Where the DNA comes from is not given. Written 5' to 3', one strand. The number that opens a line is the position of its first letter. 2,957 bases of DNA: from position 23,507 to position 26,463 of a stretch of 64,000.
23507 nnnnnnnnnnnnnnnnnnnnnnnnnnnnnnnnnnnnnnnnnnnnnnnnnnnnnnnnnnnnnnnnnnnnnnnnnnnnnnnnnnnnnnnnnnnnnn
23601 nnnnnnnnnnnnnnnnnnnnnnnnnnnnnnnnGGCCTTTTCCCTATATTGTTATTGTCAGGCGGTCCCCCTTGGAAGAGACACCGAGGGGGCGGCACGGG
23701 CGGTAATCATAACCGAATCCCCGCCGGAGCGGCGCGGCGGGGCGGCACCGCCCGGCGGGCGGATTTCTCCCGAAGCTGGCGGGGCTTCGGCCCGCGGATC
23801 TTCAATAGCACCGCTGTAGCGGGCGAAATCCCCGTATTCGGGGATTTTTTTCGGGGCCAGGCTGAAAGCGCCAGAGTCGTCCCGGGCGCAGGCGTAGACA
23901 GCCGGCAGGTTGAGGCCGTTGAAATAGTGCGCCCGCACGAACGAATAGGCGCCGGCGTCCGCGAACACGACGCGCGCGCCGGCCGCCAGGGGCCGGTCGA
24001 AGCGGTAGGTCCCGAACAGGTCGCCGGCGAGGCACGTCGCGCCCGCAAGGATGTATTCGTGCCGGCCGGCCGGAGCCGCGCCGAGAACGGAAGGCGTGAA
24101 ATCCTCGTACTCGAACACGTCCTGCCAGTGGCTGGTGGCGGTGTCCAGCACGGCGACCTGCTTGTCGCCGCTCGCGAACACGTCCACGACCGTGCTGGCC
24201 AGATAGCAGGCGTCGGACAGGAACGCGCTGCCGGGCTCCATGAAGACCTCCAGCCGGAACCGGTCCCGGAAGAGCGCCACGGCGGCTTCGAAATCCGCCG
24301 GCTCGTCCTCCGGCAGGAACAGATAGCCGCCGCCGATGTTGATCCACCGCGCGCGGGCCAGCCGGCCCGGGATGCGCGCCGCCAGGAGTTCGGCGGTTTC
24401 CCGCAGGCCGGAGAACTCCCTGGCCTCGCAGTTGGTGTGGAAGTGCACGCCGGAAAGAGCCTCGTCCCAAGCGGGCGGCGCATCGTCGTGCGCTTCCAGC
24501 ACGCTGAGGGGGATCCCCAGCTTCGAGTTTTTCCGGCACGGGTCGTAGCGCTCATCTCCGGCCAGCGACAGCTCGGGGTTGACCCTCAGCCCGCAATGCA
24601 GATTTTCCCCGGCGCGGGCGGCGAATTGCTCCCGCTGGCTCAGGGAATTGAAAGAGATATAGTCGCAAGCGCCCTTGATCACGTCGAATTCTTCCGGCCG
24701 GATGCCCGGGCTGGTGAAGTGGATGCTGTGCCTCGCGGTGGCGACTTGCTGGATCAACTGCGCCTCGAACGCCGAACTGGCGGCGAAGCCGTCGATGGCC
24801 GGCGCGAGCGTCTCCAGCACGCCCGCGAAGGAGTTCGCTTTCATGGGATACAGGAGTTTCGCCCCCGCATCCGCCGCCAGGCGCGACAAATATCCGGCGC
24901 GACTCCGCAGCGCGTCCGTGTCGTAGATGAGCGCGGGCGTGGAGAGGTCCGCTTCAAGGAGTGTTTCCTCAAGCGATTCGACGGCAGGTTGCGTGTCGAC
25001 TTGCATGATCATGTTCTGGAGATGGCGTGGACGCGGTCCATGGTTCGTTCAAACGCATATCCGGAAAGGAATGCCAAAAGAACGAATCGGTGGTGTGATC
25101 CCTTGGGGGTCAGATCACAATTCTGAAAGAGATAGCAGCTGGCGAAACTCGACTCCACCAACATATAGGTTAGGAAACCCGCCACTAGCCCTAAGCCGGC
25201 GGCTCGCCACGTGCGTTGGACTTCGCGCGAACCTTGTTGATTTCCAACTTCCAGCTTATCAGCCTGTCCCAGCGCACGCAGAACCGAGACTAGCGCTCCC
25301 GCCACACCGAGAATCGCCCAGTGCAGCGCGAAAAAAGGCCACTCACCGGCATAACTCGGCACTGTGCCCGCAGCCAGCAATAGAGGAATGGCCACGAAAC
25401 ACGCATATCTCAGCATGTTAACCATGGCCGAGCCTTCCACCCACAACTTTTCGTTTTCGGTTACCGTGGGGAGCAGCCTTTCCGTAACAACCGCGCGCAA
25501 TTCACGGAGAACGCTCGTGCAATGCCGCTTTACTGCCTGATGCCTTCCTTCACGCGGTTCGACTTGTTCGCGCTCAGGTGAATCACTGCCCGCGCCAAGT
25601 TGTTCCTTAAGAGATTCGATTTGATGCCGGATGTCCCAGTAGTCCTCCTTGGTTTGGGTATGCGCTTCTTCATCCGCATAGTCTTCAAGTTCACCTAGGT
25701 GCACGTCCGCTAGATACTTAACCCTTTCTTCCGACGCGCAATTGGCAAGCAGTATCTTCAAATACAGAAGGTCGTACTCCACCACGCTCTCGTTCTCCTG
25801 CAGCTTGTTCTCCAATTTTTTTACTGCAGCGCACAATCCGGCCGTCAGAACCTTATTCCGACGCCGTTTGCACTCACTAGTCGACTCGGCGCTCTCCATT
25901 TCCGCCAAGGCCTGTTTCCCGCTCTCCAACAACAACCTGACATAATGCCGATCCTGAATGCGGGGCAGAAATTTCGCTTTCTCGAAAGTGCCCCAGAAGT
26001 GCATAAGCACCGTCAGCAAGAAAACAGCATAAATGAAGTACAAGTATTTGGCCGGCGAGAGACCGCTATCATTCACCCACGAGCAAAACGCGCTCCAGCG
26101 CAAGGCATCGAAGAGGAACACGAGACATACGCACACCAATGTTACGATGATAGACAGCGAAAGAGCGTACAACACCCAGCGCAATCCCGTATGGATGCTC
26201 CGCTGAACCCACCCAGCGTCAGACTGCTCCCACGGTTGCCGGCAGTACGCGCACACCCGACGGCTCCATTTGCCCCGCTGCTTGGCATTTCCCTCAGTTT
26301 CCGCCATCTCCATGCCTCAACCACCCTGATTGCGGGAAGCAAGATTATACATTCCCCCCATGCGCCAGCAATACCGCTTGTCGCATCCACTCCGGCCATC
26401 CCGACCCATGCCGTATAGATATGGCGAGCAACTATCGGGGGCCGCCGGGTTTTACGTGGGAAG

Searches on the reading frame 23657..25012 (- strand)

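Call 95: search_protein_families(library=pfam, proteins=[window:23657-25012:-], max_evalue=0.001)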
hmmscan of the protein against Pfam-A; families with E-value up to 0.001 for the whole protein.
window:23657-25012:- (451 aa): 2 families
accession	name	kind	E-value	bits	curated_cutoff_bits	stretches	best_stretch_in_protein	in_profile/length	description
PF02784.22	Orn_Arg_deC_N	-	3.3e-12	46.8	23.4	1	51-264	18-245/247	Pyridoxal-dependent decarboxylase, pyridoxal binding domain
PF00278.28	Orn_DAP_Arg_deC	-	8e-09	36.1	23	1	192-354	5-95/95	Pyridoxal-dependent decarboxylase, C-terminal sheet domain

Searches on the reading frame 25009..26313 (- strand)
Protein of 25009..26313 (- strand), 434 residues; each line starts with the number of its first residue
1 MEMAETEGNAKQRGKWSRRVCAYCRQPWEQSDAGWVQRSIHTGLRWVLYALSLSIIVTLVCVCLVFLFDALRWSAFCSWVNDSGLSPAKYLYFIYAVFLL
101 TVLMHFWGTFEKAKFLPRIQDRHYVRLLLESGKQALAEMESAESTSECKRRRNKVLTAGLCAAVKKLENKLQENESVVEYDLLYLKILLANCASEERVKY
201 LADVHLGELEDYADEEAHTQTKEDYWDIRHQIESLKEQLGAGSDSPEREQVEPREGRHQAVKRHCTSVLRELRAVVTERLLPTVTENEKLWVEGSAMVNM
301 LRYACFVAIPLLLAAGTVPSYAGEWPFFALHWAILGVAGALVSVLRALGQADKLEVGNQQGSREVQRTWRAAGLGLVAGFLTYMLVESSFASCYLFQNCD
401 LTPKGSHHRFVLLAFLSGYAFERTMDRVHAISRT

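Call 29: search_protein_families(library=pfam, proteins=[window:25009-26313:-], max_evalue=0.001)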
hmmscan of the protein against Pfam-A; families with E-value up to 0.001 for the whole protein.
window:25009-26313:- (434 aa): 1 family
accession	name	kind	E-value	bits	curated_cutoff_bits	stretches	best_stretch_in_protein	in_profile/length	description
PF01988.24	VIT1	-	0.00015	22.1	28.1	1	255-386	97-213/214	VIT family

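Call 77: search_protein_families(library=padloc, proteins=[window:25009-26313:-], max_evalue=0.00001)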
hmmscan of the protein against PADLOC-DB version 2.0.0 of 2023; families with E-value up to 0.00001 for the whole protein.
window:25009-26313:- (434 aa): 0 families
